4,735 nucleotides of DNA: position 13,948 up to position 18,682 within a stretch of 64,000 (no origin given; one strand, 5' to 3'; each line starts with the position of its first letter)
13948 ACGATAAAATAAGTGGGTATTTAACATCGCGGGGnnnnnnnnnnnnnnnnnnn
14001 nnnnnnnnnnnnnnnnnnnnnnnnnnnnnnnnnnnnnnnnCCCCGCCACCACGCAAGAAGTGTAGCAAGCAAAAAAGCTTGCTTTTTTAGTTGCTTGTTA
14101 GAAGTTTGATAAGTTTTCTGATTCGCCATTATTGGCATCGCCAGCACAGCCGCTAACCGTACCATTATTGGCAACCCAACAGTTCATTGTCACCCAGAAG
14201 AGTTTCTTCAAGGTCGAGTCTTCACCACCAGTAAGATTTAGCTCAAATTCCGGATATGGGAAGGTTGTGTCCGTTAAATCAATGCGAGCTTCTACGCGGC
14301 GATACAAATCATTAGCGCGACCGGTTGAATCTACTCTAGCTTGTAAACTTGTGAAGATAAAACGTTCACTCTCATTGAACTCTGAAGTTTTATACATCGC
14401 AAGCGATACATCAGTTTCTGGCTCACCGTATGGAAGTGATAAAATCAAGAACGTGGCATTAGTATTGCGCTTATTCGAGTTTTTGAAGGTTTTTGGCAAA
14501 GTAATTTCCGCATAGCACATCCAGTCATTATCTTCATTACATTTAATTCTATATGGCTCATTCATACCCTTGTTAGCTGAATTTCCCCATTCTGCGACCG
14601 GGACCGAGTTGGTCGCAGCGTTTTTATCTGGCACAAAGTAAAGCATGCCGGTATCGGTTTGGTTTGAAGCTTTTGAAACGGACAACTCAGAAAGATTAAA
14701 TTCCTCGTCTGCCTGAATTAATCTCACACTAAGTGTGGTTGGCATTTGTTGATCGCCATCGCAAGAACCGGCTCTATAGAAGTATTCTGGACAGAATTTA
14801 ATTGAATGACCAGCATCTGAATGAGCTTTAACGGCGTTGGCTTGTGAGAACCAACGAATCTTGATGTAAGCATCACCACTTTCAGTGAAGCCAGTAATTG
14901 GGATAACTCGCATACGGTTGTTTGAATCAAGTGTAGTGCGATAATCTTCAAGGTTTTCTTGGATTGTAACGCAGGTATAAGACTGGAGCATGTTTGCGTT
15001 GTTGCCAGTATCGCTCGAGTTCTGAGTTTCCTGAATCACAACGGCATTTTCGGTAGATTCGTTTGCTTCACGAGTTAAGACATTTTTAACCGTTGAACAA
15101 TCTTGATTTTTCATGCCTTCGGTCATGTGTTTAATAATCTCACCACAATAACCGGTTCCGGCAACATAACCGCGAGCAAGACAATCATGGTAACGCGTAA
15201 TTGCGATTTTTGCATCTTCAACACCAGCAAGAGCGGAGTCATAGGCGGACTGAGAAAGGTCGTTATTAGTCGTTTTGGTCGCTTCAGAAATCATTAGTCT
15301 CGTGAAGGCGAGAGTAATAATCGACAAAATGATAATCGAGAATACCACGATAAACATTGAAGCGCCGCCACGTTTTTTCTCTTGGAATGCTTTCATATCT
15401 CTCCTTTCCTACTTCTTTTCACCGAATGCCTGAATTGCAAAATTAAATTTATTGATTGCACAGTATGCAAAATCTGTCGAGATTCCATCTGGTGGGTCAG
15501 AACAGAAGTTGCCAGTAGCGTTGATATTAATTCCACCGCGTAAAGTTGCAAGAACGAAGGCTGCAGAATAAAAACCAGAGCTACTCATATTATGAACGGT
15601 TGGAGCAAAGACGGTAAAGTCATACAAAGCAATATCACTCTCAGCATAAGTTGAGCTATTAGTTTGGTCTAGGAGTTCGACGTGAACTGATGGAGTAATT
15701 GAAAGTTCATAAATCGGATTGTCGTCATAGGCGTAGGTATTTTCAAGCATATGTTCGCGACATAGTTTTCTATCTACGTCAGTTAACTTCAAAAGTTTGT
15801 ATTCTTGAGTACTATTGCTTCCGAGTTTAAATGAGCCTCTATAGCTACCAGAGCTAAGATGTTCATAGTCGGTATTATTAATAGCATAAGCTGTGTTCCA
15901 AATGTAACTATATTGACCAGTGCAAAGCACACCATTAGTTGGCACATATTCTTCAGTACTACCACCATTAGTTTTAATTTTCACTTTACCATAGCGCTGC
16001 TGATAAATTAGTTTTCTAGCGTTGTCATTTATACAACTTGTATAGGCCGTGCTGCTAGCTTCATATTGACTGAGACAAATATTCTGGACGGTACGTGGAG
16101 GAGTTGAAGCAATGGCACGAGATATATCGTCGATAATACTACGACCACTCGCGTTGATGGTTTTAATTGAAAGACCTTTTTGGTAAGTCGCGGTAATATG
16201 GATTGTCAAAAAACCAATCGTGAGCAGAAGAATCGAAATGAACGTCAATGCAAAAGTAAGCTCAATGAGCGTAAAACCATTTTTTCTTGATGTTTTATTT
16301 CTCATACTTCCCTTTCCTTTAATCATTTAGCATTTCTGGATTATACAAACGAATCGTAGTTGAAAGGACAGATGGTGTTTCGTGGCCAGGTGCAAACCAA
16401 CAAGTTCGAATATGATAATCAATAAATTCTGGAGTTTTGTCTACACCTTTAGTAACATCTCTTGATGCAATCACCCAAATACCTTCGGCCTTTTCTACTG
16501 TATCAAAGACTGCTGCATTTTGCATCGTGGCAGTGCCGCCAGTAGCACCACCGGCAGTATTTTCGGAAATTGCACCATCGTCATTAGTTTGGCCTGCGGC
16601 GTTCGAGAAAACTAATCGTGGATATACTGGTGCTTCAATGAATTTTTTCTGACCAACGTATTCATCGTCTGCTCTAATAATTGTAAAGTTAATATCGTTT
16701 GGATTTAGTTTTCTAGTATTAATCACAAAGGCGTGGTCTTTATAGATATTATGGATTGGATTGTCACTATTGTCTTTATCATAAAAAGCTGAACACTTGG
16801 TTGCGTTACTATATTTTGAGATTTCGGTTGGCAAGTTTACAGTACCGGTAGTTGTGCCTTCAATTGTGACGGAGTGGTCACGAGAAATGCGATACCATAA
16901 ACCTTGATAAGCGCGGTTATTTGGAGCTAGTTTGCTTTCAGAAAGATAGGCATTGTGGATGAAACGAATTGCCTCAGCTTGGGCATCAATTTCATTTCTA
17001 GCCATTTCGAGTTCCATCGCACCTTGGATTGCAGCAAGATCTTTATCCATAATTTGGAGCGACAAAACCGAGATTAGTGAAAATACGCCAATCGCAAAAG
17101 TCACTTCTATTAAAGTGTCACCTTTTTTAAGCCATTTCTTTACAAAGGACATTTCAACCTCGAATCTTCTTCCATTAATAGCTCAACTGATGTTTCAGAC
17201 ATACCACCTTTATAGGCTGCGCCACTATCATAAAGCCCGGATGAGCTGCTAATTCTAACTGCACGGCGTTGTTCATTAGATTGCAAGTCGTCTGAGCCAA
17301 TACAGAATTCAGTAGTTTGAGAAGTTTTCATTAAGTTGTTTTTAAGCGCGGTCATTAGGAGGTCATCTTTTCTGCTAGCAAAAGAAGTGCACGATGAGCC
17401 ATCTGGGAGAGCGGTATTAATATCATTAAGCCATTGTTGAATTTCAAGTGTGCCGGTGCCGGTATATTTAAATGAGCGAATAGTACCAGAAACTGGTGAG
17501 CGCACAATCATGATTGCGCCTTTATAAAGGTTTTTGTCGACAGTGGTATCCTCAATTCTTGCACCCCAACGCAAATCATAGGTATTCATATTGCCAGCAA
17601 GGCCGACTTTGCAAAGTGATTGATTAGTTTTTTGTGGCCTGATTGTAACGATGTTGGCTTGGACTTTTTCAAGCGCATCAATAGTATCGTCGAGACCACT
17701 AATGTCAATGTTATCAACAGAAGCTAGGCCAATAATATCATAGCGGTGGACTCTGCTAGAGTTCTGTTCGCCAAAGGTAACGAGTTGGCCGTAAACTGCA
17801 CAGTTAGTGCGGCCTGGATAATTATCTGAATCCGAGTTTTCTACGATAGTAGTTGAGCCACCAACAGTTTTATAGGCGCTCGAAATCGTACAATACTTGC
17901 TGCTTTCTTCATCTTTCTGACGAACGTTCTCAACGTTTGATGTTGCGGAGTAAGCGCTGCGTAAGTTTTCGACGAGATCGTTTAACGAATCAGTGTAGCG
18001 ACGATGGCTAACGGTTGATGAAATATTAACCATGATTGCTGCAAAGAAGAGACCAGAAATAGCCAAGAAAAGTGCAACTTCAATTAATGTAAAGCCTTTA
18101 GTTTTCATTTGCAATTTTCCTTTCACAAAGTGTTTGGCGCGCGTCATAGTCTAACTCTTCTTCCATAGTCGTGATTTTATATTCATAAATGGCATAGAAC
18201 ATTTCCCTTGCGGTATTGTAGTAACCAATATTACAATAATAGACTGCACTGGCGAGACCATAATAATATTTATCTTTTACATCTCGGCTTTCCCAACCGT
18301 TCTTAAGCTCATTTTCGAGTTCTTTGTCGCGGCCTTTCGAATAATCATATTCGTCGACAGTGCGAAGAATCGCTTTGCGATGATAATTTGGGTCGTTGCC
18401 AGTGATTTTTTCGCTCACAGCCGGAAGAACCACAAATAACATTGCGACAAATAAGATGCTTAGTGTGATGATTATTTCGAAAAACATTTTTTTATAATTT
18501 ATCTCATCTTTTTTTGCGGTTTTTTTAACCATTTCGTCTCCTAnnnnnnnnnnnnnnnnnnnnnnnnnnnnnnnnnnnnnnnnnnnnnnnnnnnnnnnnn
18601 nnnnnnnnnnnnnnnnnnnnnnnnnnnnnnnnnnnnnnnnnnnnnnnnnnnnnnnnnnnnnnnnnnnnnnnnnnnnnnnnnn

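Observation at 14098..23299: Minor-pilin operon headed by a giant unknown protein, bracketed by two CAU tRNA genes, without assembly machinery in view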

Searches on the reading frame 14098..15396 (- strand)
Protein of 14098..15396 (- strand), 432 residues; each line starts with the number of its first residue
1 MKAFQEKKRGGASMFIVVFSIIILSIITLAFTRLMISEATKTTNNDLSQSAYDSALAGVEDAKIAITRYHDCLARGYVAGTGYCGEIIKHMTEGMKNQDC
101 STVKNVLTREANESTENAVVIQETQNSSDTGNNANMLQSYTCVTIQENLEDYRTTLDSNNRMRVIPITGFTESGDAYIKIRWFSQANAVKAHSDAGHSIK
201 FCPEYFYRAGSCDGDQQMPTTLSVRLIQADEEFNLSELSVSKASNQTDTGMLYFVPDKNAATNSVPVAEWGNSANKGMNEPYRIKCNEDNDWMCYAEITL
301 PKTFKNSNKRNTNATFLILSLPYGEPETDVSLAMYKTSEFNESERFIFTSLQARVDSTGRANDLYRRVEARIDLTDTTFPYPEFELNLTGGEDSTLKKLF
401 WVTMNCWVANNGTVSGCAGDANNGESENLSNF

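Call 4: search_protein_families(library=pfam, proteins=[window:14098-15396:-], max_evalue=1)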
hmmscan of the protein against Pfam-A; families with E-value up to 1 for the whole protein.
window:14098-15396:- (432 aa): 0 families

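Call 5: search_protein_families(library=ncbifam, proteins=[window:14098-15396:-], max_evalue=1)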
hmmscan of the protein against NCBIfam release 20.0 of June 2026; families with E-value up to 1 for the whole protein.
window:14098-15396:- (432 aa): 0 families

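Call 36: search_solved_structures(query=A5, max_evalue=10, show_alignments=2)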
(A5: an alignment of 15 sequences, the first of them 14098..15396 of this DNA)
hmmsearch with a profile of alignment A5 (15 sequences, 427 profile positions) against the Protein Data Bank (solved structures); distinct sequences matched with E-value up to 10: 0.

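Call 68: find_homologous_proteins(query=A5, max_evalue=0.00001)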
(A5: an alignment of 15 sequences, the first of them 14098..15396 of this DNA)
Query A5 (15 sequences) (432 aa, profile of the alignment): 2767 proteins with E <= 0.00001 among 8000 candidates; the best 120 are listed.
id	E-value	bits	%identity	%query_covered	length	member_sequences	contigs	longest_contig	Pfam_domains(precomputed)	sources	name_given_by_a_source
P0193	2.2e-196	671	55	95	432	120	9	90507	-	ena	-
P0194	8.2e-196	669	57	95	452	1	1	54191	-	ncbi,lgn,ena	-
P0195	1.4e-194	665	54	97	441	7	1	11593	-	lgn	-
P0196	1.1e-193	662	55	100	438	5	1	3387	-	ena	-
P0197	1.8e-193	661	53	97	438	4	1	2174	-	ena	-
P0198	2.2e-192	658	57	96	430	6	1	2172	-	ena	-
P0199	7.0e-191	653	56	99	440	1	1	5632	-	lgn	-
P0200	3.4e-189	647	54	98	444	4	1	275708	-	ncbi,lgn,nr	ncbi:MAG: hypothetical protein Q4E70_00560 [Candidatus Saccharibacteria bacterium]|nr:hypothetical p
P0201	1.9e-188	645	53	97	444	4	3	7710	-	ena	-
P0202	3.8e-188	644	56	95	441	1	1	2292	-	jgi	-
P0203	2.3e-187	641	54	96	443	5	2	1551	-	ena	-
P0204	3.3e-187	641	53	95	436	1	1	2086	-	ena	-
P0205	4.5e-187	640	54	95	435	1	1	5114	-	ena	-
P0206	2.0e-186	638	55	96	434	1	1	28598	-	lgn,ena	-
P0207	3.3e-186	637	53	100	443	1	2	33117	-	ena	-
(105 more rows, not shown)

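Call 77: predict_structure(alignment_id=A9)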
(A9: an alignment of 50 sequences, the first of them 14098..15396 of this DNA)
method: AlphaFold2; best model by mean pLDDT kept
length: 432 residues; sequences in the alignment: 50
mean_pLDDT: 79.8   pTM: 0.70
mean pLDDT of the five models: 79.8, 78.0, 77.1, 76.8, 76.6
residues with pLDDT >= 90: 193; 70-90: 121; 50-70: 68; < 50: 50
segments of 3 or more residues with pLDDT < 50: 1-5, 123-125, 377-390, 396-405, 419-432
pLDDT, mean of each block of 10 residues (from residue 1): 48 84 92 75 77 87 91 92 94 93 86 59 52 55 90 93 87 83 94 79 65 75 95 90 95 95 95 89 94 97 93 92 91 95 91 89 80 64 43 50 51 62 41 37
secondary structure, 60 per line:
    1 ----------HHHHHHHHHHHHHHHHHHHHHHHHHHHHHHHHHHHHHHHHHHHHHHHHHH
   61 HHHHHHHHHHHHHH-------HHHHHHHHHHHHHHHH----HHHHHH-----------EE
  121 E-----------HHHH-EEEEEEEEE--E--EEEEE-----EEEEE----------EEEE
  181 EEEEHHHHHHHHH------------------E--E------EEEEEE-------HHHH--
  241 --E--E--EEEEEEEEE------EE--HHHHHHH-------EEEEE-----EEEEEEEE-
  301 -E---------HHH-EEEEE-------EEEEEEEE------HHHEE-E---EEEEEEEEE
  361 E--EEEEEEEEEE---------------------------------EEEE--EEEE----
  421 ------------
elements in order: H11-74 H82-97 H102-107 E119-121 H133-136 E138-146 E152-156 E162-166 E177-184 H185-193 E222-227 H235-238 E249-257 H268-274 E282-286 E292-299 E316-320 E328-335 E352-361 E364-373 E407-410 E413-416

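Call 79: fold_search(model_id=the predicted structure, library=pdb)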
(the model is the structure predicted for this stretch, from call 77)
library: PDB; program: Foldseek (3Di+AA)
matches with E <= 10: 606; with E <= 0.001: 0
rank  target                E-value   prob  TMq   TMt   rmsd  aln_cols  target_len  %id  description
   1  8ebb_A                2.5e-02  0.91  0.17  0.37   7.4       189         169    7  Crystal structure of SIX6 from Fusarium oxysporum f. sp. lycopersici (released 2023-06-21)
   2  8gsc_1                4.7e-02  0.21  0.16  0.26  21.3       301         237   10  Echovirus3 A-particle in complex with 6D10 Fab (released 2022-12-14)
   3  6v4a_D                6.7e-02  0.63  0.20  0.15  10.7       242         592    7  An open conformation of a Pentameic ligand-gated ion channel with additional N-terminal domain (released 2020-06-03)
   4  9d8x_A                7.1e-02  0.21  0.15  0.27  16.5       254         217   10  Cryo-EM structure of Human Enterovirus D94 empty particle (released 2025-09-03)
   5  6v4a_A                7.5e-02  0.60  0.19  0.15  10.9       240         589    8  An open conformation of a Pentameic ligand-gated ion channel with additional N-terminal domain (released 2020-06-03)
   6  6v4a_C                7.5e-02  0.60  0.20  0.15  10.7       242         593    7  An open conformation of a Pentameic ligand-gated ion channel with additional N-terminal domain (released 2020-06-03)
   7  4wm7_A                7.5e-02  0.44  0.18  0.26   9.2       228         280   10  Crystal Structure of Human Enterovirus D68 in Complex with Pleconaril (released 2015-01-14)
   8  6ncl_f9               7.5e-02  0.07  0.11  0.11  18.5       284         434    9  Near-atomic structure of icosahedrally averaged PBCV-1 capsid (released 2019-01-30)
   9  7pa8_EEE              8.0e-02  0.03  0.08  0.12  20.9       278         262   12  JC polyomavirus VP1 in complex with Fab 27C2 (released 2023-02-08)
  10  7nul_1                1.0e-01  0.75  0.18  0.46   8.4       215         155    5  Rhinovirus-14 ICAM-1 activated particle at pH 6.2 (released 2021-05-19)
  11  4uzg                  1.0e-01  0.04  0.09  0.12  17.3       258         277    7  Crystal structure of group B streptococcus pilus 2b backbone protein SAK_1440 (released 2015-05-13)
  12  6u4s                  1.1e-01  0.08  0.10  0.20  18.7       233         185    8  wild type cysteine dioxygenase (released 2020-07-08)
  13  7jtv_B                1.3e-01  0.18  0.13  0.07  11.8       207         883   10  Structure of IMPa from Pseudomonas aeruginosa in complex with an O-glycopeptide (released 2020-12-16)
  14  4rmb_B                1.4e-01  0.06  0.10  0.20  16.2       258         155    9  Crystal structure of keratin 4 binding domain of surface adhesin Srr-1 of S.agalactiae (released 2015-02-11)
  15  7s78_J                1.5e-01  0.08  0.14  0.07  20.2       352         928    8  Structure of a cell-entry defective human adenovirus provides insights into precursor proteins and capsid maturation (released 2021-12-01)
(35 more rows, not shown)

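Call 80: search_protein_families(library=pfam, alignment_id=A9, max_evalue=0.1)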
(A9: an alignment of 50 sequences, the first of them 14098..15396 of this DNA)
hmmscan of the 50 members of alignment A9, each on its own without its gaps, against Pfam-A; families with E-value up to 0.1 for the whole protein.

A. member 1, window:14098-15396:- (432 aa): 0 families

B. families by the number of members that match (of 50 scanned): 16 families
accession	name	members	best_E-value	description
PF22819.2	TcaA_5th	4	1.8e-05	TcaA protein NTF2-like domain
PF11974.14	bMG3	2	0.0085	Bacterial alpha-2-macroglobulin MG3 domain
PF11828.13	DUF3348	2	0.048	Protein of unknown function (DUF3348)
PF14341.11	PilX_N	1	0.0028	PilX N-terminal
PF14452.12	Multi_ubiq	1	0.0093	Multiubiquitin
PF15480.11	DUF4640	1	0.022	Domain of unknown function (DUF4640)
PF25204.1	DAAF9_2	1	0.023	DAAF9 domain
PF14671.11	DSPn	1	0.028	Dual specificity protein phosphatase, N-terminal half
PF13982.11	YbfN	1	0.037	YbfN-like lipoprotein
PF04461.18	DUF520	1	0.04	Protein of unknown function (DUF520)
PF20517.3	TMEM127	1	0.041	Transmembrane protein 127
PF16860.10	CX9C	1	0.048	CHCH-CHCH-like Cx9C, IMS import disulfide relay-system,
PF04923.17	Ninjurin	1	0.061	Ninjurin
PF17784.7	Sulfotransfer_4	1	0.063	Sulfotransferase domain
PF03310.18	Cauli_DNA-bind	1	0.081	Caulimovirus DNA-binding protein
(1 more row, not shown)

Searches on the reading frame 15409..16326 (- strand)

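Call 4: search_protein_families(library=pfam, proteins=[window:15409-16326:-], max_evalue=1)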
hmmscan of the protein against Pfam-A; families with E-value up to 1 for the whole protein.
window:15409-16326:- (305 aa): 1 family
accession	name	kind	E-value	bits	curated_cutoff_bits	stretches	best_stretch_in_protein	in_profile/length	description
PF07963.17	N_methyl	-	0.0028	17.6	21.2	1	13-36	2-25/27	Prokaryotic N-terminal methylation motif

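Call 5: search_protein_families(library=ncbifam, proteins=[window:15409-16326:-], max_evalue=1)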
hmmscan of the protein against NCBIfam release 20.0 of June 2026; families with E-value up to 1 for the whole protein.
window:15409-16326:- (305 aa): 9 families
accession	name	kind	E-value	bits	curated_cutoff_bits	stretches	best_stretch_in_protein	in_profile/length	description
NF038303.1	EPS_HpsB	equivalog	0.002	18.1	150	1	15-97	2-83/211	hormogonium polysaccharide secretion pseudopilin HpsB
NF041002.1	pilin_ComGF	equivalog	0.003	17.8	80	1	16-50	2-36/139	competence type IV pilus minor pilin ComGF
TIGR02532.1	IV_pilin_GFxxxE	domain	0.0064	16.3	16.3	1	16-35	2-21/24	prepilin-type N-terminal cleavage/methylation domain-containing protein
NF040999.1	pilin_ComGC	equivalog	0.015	15.5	75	1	16-37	2-24/84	competence type IV pilus major pilin ComGC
TIGR02599.1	TIGR02599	subfamily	0.03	13.6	256.5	1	17-73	1-57/361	Verru_Chthon cassette protein C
NF041428.1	TrsH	subfamily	0.037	14.1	150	1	97-122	115-140/149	TrsH/TraH family protein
NF007848.0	PRK10557.1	equivalog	0.044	13.1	120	1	9-37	4-32/192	prepilin peptidase-dependent protein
NF007800.0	PRK10506.1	equivalog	0.12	12.2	158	1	10-35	3-28/163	prepilin peptidase-dependent protein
NF040982.1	ComGD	equivalog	0.35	11.3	70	1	15-55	1-41/139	competence type IV pilus minor pilin ComGD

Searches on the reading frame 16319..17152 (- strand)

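Call 4: search_protein_families(library=pfam, proteins=[window:16319-17152:-], max_evalue=1)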
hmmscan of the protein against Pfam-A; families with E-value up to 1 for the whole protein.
window:16319-17152:- (277 aa): 1 family
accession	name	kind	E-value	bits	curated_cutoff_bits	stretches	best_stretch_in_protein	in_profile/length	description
PF08136.16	SRA_like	-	0.23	12.3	25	1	83-108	11-38/46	Ribosome hibernation factor SRA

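Call 5: search_protein_families(library=ncbifam, proteins=[window:16319-17152:-], max_evalue=1)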
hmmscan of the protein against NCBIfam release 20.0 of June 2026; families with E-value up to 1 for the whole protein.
window:16319-17152:- (277 aa): 1 family
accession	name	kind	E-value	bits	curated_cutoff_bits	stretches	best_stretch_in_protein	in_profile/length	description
NF041013.1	T4P_ComGE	equivalog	0.24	11.5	49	1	10-40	4-34/83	competence type IV pilus minor pilin ComGE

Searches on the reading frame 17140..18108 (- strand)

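Call 4: search_protein_families(library=pfam, proteins=[window:17140-18108:-], max_evalue=1)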
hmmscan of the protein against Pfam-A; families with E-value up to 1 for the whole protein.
window:17140-18108:- (322 aa): 1 family
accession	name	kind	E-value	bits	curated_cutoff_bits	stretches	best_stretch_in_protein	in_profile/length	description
PF07963.17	N_methyl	-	0.0013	18.6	21.2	1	2-25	3-26/27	Prokaryotic N-terminal methylation motif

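Call 5: search_protein_families(library=ncbifam, proteins=[window:17140-18108:-], max_evalue=1)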
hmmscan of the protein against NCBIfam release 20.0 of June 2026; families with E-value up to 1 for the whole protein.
window:17140-18108:- (322 aa): 8 families
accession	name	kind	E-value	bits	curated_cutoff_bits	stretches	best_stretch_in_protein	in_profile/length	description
TIGR01708.2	typeII_sec_gspH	equivalog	0.00012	22.2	80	1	4-52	2-50/169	type II secretion system minor pseudopilin GspH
NF040982.1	ComGD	equivalog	0.039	14.3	70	1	4-43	2-41/139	competence type IV pilus minor pilin ComGD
NF041002.1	pilin_ComGF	equivalog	0.054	13.7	80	1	4-58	2-61/139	competence type IV pilus minor pilin ComGF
NF033630.1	SLATT_6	subfamily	0.062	13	100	1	9-89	59-139/180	SLATT domain-containing protein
TIGR01707.1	gspI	equivalog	0.12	12.9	44.35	1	5-34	1-30/101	type II secretion system minor pseudopilin GspI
NF004973.0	PRK06342.1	equivalog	0.13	11.9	159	1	41-131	38-121/160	transcription elongation factor GreA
NF006453.0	PRK08808.1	equivalog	0.13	11.3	295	1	3-37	6-42/211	type II secretion system protein J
TIGR02532.1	IV_pilin_GFxxxE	domain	0.16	11.9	16.3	1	4-25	2-23/24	prepilin-type N-terminal cleavage/methylation domain-containing protein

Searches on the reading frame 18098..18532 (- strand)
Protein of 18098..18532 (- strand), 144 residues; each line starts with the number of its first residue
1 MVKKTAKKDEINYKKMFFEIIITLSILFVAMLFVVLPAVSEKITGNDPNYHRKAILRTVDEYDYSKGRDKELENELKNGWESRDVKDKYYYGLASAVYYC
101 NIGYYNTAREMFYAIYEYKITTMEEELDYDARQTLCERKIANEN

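Call 4: search_protein_families(library=pfam, proteins=[window:18098-18532:-], max_evalue=1)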
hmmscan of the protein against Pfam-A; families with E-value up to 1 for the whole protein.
window:18098-18532:- (144 aa): 1 family
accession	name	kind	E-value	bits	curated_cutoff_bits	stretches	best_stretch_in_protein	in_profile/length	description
PF07136.16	DUF1385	-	0.099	12.4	22.1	1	10-49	33-68/227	Protein of unknown function (DUF1385)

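Call 5: search_protein_families(library=ncbifam, proteins=[window:18098-18532:-], max_evalue=1)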
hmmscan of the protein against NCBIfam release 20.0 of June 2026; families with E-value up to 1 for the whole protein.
window:18098-18532:- (144 aa): 1 family
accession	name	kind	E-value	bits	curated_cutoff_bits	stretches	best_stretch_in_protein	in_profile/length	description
NF005022.0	PRK06432.1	equivalog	0.0065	16.4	164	1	19-99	16-93/151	NADH dehydrogenase subunit A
